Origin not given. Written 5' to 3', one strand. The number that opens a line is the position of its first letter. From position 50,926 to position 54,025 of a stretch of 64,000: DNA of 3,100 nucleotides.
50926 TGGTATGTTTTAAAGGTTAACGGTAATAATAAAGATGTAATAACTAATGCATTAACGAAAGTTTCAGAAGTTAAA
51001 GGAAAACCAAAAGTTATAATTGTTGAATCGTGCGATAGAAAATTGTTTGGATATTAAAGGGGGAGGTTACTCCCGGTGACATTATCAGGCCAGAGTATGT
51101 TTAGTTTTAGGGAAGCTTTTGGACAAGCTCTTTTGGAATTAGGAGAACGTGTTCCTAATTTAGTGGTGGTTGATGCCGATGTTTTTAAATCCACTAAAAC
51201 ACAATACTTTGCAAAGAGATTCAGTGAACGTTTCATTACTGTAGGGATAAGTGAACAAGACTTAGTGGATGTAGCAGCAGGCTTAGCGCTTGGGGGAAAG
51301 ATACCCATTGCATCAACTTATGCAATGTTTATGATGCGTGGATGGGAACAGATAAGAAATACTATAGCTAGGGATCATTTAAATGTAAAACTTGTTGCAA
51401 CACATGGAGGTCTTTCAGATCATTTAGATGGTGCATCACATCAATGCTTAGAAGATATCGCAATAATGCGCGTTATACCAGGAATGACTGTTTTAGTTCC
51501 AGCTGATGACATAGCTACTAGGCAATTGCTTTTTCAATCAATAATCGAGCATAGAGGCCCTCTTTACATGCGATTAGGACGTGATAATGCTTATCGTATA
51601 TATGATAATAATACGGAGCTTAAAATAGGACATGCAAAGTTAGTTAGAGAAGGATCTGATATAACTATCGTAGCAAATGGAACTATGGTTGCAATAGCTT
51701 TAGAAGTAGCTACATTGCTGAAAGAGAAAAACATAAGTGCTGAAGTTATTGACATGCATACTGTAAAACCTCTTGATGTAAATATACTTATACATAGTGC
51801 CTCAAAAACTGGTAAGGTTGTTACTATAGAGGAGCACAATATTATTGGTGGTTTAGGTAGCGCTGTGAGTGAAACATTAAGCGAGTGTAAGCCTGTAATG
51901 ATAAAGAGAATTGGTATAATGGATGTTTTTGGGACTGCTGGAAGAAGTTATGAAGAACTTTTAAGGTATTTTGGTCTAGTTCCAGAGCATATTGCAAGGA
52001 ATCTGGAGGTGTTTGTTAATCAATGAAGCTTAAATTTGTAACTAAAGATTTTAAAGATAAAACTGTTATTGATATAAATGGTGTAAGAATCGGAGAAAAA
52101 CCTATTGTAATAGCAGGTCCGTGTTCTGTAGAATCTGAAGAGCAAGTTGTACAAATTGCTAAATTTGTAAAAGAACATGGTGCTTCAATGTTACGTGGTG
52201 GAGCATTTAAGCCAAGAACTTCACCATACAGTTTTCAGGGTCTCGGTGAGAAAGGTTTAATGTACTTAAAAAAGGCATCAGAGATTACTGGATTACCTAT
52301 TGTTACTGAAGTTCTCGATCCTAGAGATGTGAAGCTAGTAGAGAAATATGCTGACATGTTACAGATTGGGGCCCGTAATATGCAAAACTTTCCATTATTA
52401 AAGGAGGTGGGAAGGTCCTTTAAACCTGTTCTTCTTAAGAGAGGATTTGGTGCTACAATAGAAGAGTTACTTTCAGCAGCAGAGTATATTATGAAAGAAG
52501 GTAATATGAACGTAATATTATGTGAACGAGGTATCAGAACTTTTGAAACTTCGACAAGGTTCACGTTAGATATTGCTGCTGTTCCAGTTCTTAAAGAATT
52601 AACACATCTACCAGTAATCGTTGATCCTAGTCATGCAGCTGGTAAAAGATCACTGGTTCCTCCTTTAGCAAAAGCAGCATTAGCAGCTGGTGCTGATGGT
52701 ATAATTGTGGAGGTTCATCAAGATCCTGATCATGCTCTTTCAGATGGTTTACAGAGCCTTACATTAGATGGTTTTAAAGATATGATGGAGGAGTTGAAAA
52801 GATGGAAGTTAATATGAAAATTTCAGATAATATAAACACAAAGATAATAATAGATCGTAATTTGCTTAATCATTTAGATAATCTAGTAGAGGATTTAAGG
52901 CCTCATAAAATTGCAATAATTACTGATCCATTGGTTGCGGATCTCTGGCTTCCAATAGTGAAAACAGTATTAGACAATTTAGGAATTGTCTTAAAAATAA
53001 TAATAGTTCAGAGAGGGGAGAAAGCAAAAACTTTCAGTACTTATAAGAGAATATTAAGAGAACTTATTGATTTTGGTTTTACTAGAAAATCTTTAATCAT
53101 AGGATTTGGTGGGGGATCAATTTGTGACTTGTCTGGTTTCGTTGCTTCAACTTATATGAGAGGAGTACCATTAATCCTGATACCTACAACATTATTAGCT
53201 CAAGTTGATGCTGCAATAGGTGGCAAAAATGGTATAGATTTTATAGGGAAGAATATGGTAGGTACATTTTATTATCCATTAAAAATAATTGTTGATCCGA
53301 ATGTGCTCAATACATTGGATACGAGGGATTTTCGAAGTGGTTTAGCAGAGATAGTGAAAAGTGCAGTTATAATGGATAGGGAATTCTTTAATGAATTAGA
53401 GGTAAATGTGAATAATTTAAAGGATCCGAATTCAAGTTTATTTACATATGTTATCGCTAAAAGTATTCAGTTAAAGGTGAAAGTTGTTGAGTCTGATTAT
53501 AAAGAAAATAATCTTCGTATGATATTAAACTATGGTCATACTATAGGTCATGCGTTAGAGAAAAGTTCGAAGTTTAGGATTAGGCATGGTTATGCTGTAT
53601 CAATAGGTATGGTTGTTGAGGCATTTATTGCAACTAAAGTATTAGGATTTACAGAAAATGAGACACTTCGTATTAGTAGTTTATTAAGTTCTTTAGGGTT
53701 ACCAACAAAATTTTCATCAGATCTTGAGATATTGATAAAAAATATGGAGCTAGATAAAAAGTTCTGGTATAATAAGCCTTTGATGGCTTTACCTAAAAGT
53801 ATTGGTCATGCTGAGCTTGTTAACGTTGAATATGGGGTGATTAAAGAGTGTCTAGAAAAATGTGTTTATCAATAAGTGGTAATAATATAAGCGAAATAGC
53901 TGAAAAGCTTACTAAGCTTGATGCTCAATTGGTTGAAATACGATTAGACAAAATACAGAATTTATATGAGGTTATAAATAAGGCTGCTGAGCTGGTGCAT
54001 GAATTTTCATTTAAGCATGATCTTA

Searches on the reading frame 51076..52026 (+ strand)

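Call 39: search_protein_families(library=pfam, proteins=[window:51076-52026:+], max_evalue=0.00001)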
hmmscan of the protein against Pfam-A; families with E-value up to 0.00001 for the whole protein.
window:51076-52026:+ (316 aa): 2 families
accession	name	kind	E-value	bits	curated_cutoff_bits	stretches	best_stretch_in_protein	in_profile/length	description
PF02779.29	Transket_pyr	-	1.2e-41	142.7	27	1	9-172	3-172/174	Transketolase, pyrimidine binding domain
PF02780.25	Transketolase_C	-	5.5e-35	120.4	25.9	1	185-306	1-124/124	Transketolase, C-terminal domain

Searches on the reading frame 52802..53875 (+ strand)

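Call 39: search_protein_families(library=pfam, proteins=[window:52802-53875:+], max_evalue=0.00001)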
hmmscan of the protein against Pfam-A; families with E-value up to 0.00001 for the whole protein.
window:52802-53875:+ (357 aa): 4 families
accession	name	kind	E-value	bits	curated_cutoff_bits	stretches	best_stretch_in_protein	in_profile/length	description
PF24621.2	DHQS_C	-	1.4e-43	148.7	27.6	1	180-320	1-143/144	3-dehydroquinate synthase C-terminal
PF01761.26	DHQ_synthase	-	1.4e-41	141.2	24.2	1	67-178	2-114/115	3-dehydroquinate synthase N-terminal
PF00465.25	Fe-ADH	-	1.1e-09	38.6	31.3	1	13-130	2-130/168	Iron-containing alcohol dehydrogenase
PF13685.12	Fe-ADH_2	-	1.4e-08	35.3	28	1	17-131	2-108/149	Iron-containing alcohol dehydrogenase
